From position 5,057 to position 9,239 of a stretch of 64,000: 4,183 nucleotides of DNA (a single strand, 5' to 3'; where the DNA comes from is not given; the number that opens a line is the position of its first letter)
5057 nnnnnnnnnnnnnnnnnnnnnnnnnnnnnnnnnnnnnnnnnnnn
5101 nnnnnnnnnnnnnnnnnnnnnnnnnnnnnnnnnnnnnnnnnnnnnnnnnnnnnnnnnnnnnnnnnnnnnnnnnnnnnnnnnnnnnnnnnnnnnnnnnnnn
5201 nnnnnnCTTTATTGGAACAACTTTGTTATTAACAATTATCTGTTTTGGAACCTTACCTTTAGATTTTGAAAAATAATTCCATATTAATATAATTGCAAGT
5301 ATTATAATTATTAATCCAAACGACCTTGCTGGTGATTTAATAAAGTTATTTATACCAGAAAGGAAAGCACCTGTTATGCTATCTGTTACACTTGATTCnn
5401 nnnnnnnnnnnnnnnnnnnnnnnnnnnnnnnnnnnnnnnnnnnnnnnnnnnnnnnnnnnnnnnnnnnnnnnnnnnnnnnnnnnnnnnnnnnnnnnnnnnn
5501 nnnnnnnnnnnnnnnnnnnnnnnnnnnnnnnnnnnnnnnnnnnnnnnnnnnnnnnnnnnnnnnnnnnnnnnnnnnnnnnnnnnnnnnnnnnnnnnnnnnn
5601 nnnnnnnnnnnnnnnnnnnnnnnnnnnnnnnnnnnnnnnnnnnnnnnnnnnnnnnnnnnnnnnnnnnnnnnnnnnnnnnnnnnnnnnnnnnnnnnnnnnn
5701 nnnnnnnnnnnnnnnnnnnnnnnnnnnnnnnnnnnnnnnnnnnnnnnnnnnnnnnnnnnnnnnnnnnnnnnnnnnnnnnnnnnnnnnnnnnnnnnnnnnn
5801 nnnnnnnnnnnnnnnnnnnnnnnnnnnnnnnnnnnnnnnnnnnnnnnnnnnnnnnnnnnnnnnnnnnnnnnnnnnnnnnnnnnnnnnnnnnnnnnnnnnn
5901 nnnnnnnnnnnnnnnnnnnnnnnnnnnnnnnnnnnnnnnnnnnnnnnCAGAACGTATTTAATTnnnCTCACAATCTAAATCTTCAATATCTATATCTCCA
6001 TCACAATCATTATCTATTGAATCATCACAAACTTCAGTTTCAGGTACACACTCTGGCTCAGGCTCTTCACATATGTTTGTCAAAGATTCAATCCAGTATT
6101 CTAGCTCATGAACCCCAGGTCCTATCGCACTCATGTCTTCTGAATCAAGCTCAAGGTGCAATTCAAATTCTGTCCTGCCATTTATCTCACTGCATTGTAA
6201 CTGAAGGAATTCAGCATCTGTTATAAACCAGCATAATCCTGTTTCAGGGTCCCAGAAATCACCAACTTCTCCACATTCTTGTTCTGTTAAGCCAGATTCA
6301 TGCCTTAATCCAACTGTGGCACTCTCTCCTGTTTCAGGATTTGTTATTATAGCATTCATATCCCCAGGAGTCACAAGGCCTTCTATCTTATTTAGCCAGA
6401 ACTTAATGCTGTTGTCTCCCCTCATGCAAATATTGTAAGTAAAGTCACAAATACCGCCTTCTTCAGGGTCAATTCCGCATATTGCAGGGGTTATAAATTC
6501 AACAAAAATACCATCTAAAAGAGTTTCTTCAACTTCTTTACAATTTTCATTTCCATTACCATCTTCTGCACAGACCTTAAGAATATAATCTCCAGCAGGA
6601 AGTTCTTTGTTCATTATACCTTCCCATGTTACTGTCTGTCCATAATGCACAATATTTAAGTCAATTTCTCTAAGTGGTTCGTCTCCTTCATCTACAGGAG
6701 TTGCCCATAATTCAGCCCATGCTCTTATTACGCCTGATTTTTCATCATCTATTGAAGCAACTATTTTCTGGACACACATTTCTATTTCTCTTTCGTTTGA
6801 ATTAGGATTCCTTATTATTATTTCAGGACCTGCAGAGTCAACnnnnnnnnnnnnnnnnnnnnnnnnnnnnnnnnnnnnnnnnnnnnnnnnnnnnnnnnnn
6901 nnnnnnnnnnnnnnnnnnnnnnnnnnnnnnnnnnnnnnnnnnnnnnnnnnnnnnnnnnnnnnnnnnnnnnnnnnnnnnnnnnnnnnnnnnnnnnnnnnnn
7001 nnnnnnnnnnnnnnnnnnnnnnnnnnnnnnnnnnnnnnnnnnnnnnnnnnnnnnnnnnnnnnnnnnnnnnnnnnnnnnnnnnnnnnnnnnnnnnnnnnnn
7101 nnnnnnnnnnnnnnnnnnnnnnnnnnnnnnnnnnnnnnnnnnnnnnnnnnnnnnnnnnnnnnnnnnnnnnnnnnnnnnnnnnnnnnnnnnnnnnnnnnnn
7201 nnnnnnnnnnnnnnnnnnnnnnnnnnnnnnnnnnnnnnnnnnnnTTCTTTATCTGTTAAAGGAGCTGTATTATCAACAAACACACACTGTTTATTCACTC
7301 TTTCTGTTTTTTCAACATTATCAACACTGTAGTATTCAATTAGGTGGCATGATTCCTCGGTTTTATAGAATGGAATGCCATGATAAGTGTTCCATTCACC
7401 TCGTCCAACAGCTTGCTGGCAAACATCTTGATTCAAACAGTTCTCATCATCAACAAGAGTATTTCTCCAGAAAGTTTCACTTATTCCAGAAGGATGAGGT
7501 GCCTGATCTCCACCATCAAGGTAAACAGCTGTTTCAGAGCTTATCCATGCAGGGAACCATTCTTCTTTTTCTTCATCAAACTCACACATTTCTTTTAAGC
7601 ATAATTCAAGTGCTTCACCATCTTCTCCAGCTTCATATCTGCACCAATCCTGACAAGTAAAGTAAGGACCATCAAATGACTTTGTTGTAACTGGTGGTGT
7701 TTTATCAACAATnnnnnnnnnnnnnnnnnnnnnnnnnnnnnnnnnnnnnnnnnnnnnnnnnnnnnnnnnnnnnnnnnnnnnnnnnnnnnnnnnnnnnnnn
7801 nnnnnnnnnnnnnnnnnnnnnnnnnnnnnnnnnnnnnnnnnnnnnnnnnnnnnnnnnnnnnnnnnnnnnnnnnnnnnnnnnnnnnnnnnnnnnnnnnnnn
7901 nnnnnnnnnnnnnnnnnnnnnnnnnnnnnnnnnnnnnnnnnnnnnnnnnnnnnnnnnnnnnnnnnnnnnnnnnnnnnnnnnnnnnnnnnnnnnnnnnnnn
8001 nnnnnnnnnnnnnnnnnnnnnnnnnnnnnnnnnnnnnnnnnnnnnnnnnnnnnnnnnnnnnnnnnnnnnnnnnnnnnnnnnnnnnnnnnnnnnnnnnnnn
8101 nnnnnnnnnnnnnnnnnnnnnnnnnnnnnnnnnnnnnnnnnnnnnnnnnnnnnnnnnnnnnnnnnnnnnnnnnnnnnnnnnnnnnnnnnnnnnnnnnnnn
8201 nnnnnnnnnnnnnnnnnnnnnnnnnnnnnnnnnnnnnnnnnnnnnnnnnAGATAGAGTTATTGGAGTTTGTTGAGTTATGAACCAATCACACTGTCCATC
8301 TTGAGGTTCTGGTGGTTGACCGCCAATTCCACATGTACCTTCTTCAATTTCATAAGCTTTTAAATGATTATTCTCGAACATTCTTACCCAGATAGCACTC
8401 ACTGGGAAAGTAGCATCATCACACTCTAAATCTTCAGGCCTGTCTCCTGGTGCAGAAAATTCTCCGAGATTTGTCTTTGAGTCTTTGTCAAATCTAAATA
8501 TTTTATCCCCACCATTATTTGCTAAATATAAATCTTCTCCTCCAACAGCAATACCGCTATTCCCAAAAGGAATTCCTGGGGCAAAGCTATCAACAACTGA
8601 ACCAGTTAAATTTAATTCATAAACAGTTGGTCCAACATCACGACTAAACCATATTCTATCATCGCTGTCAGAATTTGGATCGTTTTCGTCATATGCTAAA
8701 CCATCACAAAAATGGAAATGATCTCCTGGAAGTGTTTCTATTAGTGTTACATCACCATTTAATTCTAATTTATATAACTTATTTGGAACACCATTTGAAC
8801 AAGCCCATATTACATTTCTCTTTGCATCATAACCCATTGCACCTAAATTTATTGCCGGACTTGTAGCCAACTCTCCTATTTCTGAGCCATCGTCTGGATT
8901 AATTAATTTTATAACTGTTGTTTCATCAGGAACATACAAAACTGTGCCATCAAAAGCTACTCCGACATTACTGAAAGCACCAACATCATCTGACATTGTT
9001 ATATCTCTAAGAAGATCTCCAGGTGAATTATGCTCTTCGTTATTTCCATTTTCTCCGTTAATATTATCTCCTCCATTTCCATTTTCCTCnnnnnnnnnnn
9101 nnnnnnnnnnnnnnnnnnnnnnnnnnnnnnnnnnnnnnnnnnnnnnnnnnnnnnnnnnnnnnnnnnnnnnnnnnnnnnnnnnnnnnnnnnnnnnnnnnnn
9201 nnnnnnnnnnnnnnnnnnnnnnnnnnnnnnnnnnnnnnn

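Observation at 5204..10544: Giant (1526 aa) Cys-rich surface protein translationally coupled to a small Cys-rich, Gly/Asn-linker membrane protein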

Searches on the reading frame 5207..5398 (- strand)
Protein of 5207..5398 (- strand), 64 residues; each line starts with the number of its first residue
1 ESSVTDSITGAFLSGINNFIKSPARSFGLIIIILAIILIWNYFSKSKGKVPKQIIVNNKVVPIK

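Call 98: search_protein_families(library=ncbifam, proteins=[window:5207-5398:-], max_evalue=10)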
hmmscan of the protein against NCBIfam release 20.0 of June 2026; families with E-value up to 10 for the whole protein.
seq(64 aa): 1 family
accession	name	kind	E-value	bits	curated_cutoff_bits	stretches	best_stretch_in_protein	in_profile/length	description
TIGR04429.1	Phr_nterm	subfamily_domain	0.33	11.5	25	1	7-22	12-27/28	Phr family secreted Rap phosphatase inhibitor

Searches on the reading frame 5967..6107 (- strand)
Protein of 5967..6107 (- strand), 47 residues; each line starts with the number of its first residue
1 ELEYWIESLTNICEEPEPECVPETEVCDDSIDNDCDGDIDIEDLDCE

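Call 34: search_protein_families(library=pfam, proteins=[window:5967-6107:-], max_evalue=5)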
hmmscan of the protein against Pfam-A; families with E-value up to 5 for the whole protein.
window:5967-6107:- (47 aa): 2 families
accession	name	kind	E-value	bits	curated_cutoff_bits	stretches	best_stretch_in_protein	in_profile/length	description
PF11617.13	Cu-binding_MopE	-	0.0014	19.3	27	1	24-40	14-29/30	Putative metal-binding motif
PF10530.14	Toxin_35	-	0.16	12.4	26.8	1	12-46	5-33/61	Toxin with inhibitor cystine knot ICK or Knottin scaffold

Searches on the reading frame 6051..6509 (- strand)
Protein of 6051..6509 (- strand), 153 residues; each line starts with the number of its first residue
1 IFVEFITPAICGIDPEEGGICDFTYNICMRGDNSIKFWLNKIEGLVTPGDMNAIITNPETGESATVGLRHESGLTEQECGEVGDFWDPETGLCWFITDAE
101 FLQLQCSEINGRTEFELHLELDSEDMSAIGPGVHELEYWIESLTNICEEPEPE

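Call 88: search_solved_structures(query=A8, max_evalue=10)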
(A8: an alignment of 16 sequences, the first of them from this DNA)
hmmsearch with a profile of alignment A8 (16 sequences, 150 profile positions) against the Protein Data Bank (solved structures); distinct sequences matched with E-value up to 10: 6.
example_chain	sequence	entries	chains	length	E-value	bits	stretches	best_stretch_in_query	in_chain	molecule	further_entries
4qpy_A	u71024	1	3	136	0.89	12.7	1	5-49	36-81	Complement C1q-like protein 2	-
4qqo_A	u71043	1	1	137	1.1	12.5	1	6-52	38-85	Complement C1q-like protein 3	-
4qqp_A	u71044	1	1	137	1.2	12.2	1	6-51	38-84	Complement C1q-like protein 3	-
4qqh_A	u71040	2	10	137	1.5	12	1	6-49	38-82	Complement C1q-like protein 3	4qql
5ybz_A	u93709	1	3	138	1.5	12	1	6-49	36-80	Complement C1q-like protein 3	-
8vwy_E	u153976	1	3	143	1.6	11.9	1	6-49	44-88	Complement C1q-like protein 3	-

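Call 89: search_protein_families(library=pfam, alignment_id=A8, max_evalue=1)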
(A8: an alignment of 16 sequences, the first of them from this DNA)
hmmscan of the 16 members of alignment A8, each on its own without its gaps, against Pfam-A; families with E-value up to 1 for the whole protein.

A. member 1, seq(153 aa): 1 family
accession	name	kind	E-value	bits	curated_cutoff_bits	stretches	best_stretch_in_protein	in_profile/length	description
PF14247.12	DUF4344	-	0.18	12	29.6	1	64-90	31-57/220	Putative metallopeptidase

B. families by the number of members that match (of 16 scanned): 6 families
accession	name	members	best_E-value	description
PF21446.3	Gp34_trimer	1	0.0035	Long-tail fiber proximal subunit, C-terminal, trimerization domain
PF25161.1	Menorin_C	1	0.12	Menorin C-terminal domain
PF19882.4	DUF6355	1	0.17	Family of unknown function (DUF6355)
PF14247.12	DUF4344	1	0.18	Putative metallopeptidase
PF13009.11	Integrase_2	1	0.18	Putative integrase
PF09132.16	BmKX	1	0.87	BmKX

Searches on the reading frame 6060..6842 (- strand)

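Call 34: search_protein_families(library=pfam, proteins=[window:6060-6842:-], max_evalue=5)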
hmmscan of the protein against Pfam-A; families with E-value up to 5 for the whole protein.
window:6060-6842:- (261 aa): 2 families
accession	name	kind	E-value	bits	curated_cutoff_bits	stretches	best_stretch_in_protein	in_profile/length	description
PF07495.19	Y_Y_Y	-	0.15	12.5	26.6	1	80-102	34-56/65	Y_Y_Y domain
PF14247.12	DUF4344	-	0.24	11.6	29.6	1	175-201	31-57/220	Putative metallopeptidase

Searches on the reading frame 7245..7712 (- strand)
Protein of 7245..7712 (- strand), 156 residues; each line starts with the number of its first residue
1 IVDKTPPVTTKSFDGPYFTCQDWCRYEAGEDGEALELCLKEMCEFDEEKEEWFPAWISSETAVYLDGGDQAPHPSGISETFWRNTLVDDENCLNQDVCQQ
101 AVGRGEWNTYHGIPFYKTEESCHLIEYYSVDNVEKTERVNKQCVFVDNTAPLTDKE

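Call 34: search_protein_families(library=pfam, proteins=[window:7245-7712:-], max_evalue=5)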
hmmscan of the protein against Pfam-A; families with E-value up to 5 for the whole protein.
window:7245-7712:- (156 aa): 2 families
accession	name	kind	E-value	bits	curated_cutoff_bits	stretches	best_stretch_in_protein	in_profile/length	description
PF08277.18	PAN_3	-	0.047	14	21.1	1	115-142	38-65/71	PAN-like domain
PF01599.25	Ribosomal_S27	-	0.12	12.8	22.3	1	126-144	3-21/44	Ribosomal protein S27a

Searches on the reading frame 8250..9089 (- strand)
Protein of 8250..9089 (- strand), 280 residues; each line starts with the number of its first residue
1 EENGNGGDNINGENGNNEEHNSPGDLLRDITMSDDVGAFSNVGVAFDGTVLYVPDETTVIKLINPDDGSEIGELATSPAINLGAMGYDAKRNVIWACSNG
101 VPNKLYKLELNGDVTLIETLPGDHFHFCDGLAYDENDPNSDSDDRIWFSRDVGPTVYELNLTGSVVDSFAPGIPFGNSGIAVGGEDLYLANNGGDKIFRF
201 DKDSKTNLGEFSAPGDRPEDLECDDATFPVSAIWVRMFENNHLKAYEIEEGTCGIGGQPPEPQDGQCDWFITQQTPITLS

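Call 34: search_protein_families(library=pfam, proteins=[window:8250-9089:-], max_evalue=5)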
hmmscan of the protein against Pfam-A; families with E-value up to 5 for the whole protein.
window:8250-9089:- (280 aa): 3 families
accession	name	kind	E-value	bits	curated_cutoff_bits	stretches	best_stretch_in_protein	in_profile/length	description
PF13449.12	Phytase-like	-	0.052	13.9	27.6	0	140-169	75-104/284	Esterase-like activity of phytase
PF24684.1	Vgb_lyase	-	0.11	11.7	50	1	142-214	148-221/290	Virginiamycin B lyase family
PF18516.7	RuvC_1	-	0.28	10.9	26.2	1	16-94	147-189/244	RuvC nuclease domain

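Call 40: find_homologous_proteins(query=window:8289-9089:-, max_evalue=0.001)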
Query window:8289-9089:- (267 aa): 8 proteins with E <= 0.001 among 402 candidates.
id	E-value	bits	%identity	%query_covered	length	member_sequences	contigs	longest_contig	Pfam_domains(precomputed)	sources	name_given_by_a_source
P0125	3.6e-106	373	73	89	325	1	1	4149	PF13948.12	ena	-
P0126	2.5e-49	187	44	91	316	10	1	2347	-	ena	-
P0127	1.1e-38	152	41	90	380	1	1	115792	-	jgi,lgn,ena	-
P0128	7.9e-35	139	41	83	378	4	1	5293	-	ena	-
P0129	4.3e-25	107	38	78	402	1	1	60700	-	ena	-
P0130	2.2e-21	95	34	84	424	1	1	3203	-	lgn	-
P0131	4.6e-20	91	33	89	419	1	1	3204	-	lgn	-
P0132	6.1e-19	87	43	48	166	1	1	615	-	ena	-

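Call 52: predict_structure(alignment_id=A5)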
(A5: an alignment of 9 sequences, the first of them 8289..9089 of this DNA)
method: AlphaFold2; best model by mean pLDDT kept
length: 267 residues; sequences in the alignment: 9
mean_pLDDT: 83.5   pTM: 0.83
mean pLDDT of the five models: 83.5, 83.5, 83.5, 83.4, 82.6
residues with pLDDT >= 90: 136; 70-90: 93; 50-70: 16; < 50: 22
segments of 3 or more residues with pLDDT < 50: 1-17, 263-267
pLDDT, mean of each block of 10 residues (from residue 1): 41 45 89 76 91 91 92 94 91 90 90 90 79 84 88 91 93 88 91 90 94 89 90 89 90 64 44
secondary structure, 60 per line:
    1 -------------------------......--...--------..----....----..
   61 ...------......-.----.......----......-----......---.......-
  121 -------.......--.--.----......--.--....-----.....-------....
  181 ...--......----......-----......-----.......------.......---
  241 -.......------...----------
elements in order: E26-31 E51-54 E59-63 E70-75 E82-88 E93-98 E104-109 E113-119 E128-134 E145-150 E156-159 E165-169 E177-183 E186-191 E196-201 E207-212 E218-224 E231-237 E242-248

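Call 56: fold_search(model_id=the predicted structure, library=pdb)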
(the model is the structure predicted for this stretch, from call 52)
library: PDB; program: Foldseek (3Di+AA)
matches with E <= 10: 1976; with E <= 0.001: 1736
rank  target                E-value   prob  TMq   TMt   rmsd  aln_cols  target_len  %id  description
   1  7b2r_B                4.9e-10  1.00  0.56  0.55   6.2       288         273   16  Crystal structure of NHL domain of TRIM2 (released 2021-01-13)
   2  7f1q_B                5.2e-10  1.00  0.48  0.41   5.9       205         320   12  Cryo-EM structure of the chemokine receptor CCR5 in complex with MIP-1a and Gi (released 2021-07-14)
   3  8gee_B                5.5e-10  1.00  0.48  0.40   6.0       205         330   12  CryoEM structure of beta-2-adrenergic receptor in complex with nucleotide-free Gs heterotrimer (#15 of 20) (released 2024-03-06)
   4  8g2y_B                1.1e-09  1.00  0.48  0.45   6.0       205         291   12  Cryo-EM structure of ADGRF1 coupled to miniGs/q (released 2023-05-10)
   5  7b2r_A                1.2e-09  1.00  0.57  0.56   6.0       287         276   16  Crystal structure of NHL domain of TRIM2 (released 2021-01-13)
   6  7f1r_B                1.2e-09  1.00  0.48  0.42   6.0       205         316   12  Cryo-EM structure of the chemokine receptor CCR5 in complex with RANTES and Gi (released 2021-07-14)
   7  7rmg_B                1.4e-09  1.00  0.48  0.41   6.1       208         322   12  Substance P bound to active human neurokinin 1 receptor in complex with miniGs/q70 (released 2021-11-03)
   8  9y7h_B                1.5e-09  1.00  0.48  0.40   5.9       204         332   12  Gb1g2 crosslinked to PLCb3 (released 2026-02-18)
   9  8ge4_B                1.7e-09  1.00  0.48  0.40   5.9       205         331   12  CryoEM structure of beta-2-adrenergic receptor in complex with nucleotide-free Gs heterotrimer (#5 of 20) (released 2024-03-06)
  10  7b96_A                1.8e-09  1.00  0.59  0.56   6.0       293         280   15  NHL domain of human TRIM2 (released 2022-01-12)
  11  5o9z_L                1.9e-09  1.00  0.42  0.27   8.3       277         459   13  Cryo-EM structure of a pre-catalytic human spliceosome primed for activation (B complex) (released 2017-08-16)
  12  8wcb_B                2.0e-09  1.00  0.48  0.41   5.9       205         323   12  Cryo-EM structure of the CHA-bound mTAAR1-Gq complex (released 2023-12-27)
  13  8z68_B                2.1e-09  1.00  0.48  0.39   5.9       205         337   12  Cryo-EM structure of the hGPR68-Gs complex in pH6.8 (released 2025-04-23)
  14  6ahd_Y                2.1e-09  1.00  0.42  0.28   8.4       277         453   13  The Cryo-EM Structure of Human Pre-catalytic Spliceosome (B complex) at 3.8 angstrom resolution (released 2018-11-14)
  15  2z2n                  2.2e-09  1.00  0.47  0.44   5.8       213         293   18  Crystal Structure of selenomethionine substituted virginiamycin B lyase from Staphylococcus aureus (released 2007-06-19)
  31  3mbr                  4.5e-09  1.00  0.63  0.70   4.1       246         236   11  Crystal Structure of the Glutaminyl Cyclase from Xanthomonas campestris (released 2010-06-30)
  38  3nol                  6.3e-09  1.00  0.64  0.72   3.9       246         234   10  Crystal structure of Zymomonas mobilis Glutaminyl Cyclase (trigonal form) (released 2010-11-03)
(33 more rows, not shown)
